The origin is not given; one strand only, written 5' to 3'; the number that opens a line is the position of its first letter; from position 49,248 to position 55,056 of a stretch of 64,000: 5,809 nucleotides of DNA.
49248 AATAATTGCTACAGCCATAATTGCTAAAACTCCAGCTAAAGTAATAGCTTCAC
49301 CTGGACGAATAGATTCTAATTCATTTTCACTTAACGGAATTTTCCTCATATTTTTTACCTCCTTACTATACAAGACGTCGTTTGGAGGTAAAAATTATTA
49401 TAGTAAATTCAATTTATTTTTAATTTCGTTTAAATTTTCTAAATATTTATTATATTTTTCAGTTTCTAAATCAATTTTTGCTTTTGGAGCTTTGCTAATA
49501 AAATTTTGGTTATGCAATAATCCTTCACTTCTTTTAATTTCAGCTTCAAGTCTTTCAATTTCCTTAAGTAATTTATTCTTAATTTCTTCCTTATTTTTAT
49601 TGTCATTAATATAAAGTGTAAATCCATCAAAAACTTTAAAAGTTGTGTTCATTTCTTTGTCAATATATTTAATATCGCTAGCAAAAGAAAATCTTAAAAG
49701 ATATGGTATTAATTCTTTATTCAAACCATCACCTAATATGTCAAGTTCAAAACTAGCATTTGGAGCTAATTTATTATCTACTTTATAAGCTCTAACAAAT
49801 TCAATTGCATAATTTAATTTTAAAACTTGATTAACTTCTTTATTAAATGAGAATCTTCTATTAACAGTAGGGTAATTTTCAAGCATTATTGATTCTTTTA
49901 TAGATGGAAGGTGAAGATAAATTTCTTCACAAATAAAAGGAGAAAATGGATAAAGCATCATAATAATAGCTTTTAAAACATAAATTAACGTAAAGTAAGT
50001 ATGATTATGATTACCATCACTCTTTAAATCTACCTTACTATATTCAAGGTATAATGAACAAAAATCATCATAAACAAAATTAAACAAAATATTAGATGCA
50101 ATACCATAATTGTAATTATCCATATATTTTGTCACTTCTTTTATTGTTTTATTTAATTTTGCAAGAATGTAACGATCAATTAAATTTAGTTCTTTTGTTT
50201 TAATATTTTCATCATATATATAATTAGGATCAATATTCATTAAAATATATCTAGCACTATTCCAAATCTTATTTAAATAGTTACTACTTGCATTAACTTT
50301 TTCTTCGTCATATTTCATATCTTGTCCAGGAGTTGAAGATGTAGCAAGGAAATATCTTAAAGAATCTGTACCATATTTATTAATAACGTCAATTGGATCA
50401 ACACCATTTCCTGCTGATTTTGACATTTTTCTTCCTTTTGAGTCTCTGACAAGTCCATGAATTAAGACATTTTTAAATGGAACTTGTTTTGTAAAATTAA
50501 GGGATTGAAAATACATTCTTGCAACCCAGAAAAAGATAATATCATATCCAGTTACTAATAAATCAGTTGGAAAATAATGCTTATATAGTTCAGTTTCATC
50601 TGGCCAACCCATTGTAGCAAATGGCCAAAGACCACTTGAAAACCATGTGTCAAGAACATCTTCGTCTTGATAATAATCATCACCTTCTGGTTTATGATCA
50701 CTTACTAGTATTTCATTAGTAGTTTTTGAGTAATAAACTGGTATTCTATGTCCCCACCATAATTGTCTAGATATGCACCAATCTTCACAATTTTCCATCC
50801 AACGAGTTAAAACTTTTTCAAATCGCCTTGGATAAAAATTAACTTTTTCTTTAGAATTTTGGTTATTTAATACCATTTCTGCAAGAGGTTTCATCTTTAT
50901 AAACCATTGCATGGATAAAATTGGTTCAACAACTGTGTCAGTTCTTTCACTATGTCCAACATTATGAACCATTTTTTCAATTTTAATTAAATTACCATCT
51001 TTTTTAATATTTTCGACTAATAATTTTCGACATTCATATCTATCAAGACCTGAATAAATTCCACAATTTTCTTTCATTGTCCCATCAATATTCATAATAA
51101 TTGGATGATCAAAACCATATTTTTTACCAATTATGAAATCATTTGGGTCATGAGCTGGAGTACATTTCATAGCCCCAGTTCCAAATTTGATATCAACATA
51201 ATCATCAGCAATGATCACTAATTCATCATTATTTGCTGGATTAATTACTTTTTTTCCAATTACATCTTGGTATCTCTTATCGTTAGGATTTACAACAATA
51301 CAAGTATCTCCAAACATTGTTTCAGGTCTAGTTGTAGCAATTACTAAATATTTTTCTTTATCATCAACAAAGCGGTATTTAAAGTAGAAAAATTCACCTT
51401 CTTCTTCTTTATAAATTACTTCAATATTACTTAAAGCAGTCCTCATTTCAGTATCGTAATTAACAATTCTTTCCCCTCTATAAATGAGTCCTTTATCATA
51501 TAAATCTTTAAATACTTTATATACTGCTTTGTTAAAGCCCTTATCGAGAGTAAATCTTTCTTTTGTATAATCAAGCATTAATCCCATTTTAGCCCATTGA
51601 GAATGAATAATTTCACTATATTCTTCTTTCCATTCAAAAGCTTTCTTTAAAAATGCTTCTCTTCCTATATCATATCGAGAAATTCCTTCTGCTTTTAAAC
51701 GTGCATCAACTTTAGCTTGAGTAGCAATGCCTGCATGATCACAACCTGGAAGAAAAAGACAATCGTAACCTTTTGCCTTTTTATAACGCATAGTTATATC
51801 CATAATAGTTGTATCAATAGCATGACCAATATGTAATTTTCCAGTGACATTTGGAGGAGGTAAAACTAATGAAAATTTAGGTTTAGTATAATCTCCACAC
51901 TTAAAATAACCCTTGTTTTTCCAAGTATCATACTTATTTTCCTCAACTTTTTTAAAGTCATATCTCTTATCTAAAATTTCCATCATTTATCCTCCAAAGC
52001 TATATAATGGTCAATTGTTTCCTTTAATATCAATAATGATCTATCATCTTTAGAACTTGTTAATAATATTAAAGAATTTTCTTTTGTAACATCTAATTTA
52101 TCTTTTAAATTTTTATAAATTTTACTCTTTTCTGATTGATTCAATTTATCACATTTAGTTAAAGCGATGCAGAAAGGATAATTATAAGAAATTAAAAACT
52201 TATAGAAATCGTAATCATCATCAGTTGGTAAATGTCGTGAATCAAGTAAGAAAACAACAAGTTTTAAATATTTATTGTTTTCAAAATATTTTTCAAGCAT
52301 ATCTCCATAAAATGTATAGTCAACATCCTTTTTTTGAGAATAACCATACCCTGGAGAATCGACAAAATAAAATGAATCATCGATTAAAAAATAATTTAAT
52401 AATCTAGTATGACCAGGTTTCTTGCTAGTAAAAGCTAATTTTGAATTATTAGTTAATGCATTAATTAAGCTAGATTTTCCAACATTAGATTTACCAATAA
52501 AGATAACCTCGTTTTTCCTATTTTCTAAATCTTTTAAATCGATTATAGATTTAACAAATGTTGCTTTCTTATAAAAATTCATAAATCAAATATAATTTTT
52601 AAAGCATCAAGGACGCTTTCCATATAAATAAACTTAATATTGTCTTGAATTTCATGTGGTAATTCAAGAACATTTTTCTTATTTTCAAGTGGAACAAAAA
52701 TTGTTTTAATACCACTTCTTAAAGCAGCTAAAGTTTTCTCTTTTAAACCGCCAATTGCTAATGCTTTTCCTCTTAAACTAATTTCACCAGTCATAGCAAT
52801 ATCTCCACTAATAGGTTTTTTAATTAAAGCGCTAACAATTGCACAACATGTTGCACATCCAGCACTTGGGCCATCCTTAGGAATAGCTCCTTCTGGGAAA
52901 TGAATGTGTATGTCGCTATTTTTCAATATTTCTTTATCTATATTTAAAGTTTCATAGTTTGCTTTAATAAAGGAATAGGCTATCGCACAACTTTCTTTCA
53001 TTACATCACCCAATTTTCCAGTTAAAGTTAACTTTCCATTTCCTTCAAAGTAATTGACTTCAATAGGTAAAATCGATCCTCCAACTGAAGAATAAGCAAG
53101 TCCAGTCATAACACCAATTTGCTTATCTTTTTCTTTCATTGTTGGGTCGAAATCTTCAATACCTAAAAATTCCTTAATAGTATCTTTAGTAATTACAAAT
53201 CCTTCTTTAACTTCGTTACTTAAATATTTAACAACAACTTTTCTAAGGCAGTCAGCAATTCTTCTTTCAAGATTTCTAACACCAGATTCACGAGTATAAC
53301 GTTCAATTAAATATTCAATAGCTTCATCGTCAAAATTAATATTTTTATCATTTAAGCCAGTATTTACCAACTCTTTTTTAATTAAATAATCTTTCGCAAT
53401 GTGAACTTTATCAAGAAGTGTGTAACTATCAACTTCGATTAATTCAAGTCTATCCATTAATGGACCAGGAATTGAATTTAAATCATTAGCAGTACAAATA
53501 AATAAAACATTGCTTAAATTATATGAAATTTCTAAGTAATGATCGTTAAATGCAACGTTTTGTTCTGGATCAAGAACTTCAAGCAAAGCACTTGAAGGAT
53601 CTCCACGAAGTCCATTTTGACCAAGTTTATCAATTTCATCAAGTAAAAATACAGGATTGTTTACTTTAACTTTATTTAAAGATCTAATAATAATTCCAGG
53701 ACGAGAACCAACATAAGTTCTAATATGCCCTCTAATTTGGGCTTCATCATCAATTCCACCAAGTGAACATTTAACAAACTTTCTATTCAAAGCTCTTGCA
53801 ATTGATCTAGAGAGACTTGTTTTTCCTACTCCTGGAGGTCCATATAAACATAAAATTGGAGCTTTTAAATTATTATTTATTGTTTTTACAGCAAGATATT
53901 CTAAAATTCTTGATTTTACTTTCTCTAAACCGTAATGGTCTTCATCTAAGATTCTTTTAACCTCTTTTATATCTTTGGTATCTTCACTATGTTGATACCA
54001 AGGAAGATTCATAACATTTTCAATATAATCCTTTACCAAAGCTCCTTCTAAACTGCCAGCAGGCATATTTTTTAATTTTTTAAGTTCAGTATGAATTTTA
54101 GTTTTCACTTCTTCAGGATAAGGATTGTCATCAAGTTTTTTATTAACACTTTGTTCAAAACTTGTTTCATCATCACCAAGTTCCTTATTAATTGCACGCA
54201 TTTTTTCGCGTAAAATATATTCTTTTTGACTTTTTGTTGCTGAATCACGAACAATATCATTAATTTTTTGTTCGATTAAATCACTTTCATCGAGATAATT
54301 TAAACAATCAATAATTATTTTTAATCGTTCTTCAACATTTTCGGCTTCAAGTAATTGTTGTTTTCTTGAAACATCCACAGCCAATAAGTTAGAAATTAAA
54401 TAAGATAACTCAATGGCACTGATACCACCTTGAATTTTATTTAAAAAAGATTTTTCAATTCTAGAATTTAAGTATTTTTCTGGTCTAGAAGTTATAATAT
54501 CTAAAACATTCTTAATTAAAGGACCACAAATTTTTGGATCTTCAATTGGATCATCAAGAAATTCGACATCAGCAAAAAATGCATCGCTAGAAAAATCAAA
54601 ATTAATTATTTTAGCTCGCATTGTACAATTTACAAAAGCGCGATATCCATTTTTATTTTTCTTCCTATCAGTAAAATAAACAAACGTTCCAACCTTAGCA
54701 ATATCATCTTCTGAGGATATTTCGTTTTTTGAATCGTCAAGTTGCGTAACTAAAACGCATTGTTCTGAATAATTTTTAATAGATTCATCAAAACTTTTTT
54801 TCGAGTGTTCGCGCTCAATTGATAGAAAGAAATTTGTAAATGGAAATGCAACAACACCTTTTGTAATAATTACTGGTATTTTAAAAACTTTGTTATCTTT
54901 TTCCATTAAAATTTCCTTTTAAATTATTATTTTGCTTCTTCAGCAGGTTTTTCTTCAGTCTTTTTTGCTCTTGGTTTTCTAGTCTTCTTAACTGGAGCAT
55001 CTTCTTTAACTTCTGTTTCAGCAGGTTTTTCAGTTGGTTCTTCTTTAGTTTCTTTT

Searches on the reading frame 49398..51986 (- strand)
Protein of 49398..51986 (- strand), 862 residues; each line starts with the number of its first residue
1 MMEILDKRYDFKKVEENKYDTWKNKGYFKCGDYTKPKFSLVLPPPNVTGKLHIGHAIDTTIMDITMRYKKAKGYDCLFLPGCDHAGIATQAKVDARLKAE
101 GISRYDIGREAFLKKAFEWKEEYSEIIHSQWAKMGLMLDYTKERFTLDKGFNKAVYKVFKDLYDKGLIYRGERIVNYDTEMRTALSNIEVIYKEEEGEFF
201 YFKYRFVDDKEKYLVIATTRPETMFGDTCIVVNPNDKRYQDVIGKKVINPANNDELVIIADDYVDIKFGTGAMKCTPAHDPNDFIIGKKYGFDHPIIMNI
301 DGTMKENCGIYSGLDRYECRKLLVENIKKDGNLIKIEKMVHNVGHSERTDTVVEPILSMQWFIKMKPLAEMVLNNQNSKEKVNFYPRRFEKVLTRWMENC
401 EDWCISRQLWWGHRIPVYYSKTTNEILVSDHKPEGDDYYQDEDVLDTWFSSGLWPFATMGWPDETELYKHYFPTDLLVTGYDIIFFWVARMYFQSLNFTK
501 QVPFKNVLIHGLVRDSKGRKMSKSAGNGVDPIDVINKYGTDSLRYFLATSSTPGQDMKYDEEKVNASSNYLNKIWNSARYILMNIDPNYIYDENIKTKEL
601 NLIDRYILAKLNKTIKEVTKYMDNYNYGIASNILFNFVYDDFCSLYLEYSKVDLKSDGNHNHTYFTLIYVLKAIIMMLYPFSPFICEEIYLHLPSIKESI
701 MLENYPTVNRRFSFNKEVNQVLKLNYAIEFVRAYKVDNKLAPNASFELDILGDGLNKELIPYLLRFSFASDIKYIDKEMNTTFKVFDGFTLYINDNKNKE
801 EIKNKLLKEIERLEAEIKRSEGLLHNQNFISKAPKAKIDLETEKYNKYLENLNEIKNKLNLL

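Call 58: search_protein_families(library=ncbifam, proteins=[window:49398-51986:-], max_evalue=1e-20)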
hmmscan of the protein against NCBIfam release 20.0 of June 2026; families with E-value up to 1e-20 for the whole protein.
window:49398-51986:- (862 aa): 15 families
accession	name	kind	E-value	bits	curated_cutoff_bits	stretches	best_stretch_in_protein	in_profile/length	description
NF004349.1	PRK05729.1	equivalog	0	1054.5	704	1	7-858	2-859/860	valine--tRNA ligase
TIGR00422.1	valS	equivalog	0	1019.9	612.1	1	6-845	2-862/863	valine--tRNA ligase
NF011492.0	PRK14900.1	equivalog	3.3e-235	783.4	1783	1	5-860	9-887/1044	valine--tRNA ligase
NF009687.0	PRK13208.1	equivalog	1e-171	572.9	738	1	3-746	4-756/801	valine--tRNA ligase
TIGR00392.1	ileS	equivalog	2.2e-134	449.6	621.4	3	432-735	523-833/861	isoleucine--tRNA ligase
NF000540.1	alt_ValS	exception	4.3e-95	319.4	900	2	433-744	487-793/827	valine--tRNA ligase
NF008957.0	PRK12300.1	subfamily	4.6e-67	226.8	677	2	8-237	3-241/946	leucine--tRNA ligase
NF040702.1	ileS_w_GNAT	exception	1.8e-66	224.6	1999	1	434-704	697-967/1100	isoleucine--tRNA ligase, N-acetyltransferase domain-containing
NF000258.1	MupB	exception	9.8e-62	209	1900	1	435-723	503-794/1033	mupirocin-resistant isoleucine--tRNA ligase MupB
TIGR00395.1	leuS_arch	equivalog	7.7e-61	206.2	648.5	2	468-836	568-909/938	leucine--tRNA ligase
NF000257.1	MupA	exception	8.8e-58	195.9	1900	1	439-719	503-788/1024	mupirocin-resistant isoleucine--tRNA ligase MupA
TIGR00396.1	leuS_bact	equivalog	4.7e-52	177.2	548.4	1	519-726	604-791/843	leucine--tRNA ligase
TIGR00398.1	metG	equivalog_domain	1.7e-33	116.2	336.35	0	465-693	269-501/530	methionine--tRNA ligase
NF008900.0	PRK12267.1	equivalog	1.8e-30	106.1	598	0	343-695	143-478/648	methionine--tRNA ligase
NF001100.0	PRK00133.1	equivalog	3.8e-23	81.9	587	0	358-695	187-504/676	methionine--tRNA ligase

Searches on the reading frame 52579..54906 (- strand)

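Call 58: search_protein_families(library=ncbifam, proteins=[window:52579-54906:-], max_evalue=1e-20)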
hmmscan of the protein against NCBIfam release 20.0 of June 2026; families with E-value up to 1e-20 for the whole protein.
window:52579-54906:- (775 aa): 5 families
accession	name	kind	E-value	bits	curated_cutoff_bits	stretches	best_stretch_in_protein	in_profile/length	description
TIGR00763.1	lon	equivalog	2.1e-248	826.9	608.05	1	12-773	2-795/795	endopeptidase La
NF008053.0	PRK10787.1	equivalog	3e-205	683.7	891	1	8-767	9-765/784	endopeptidase La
TIGR02903.1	spore_lon_C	equivalog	1.7e-30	106.1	678.8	1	519-772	367-614/615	Lon family ATP-dependent protease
TIGR00764.1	lon_rel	equivalog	7.2e-29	100.8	516.6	1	590-773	412-593/608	ATP-dependent protease LonB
TIGR02902.1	spore_lonB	equivalog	1.1e-28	100.2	723.3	1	593-773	344-531/531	ATP-dependent protease LonB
